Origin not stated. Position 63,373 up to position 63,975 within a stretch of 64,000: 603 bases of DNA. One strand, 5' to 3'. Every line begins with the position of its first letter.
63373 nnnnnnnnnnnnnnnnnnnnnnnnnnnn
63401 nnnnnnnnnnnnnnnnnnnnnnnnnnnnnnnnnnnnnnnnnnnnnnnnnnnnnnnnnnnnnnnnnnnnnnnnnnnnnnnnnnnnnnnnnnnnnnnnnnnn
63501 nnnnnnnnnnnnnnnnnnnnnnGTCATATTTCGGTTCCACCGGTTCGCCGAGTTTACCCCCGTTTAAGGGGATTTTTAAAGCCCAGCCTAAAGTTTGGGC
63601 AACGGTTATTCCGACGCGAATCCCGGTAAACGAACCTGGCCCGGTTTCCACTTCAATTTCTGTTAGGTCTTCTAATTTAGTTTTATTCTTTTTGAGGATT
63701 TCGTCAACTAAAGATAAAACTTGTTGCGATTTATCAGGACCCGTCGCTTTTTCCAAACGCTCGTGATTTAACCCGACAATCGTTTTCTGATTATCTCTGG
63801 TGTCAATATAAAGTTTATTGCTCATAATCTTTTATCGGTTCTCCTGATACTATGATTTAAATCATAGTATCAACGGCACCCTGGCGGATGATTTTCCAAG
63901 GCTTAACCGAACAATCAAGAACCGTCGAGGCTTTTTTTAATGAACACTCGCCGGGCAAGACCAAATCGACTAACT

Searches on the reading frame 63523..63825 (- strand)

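Call 7: search_protein_families(library=pfam, proteins=[window:63523-63825:-], max_evalue=0.01)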
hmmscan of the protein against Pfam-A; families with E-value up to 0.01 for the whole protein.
window:63523-63825:- (101 aa): 1 family
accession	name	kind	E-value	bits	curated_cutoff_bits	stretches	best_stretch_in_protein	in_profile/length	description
PF00814.31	TsaD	-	4.7e-15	56.5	24.8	1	33-87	30-84/264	tRNA N6-adenosine threonylcarbamoyltransferase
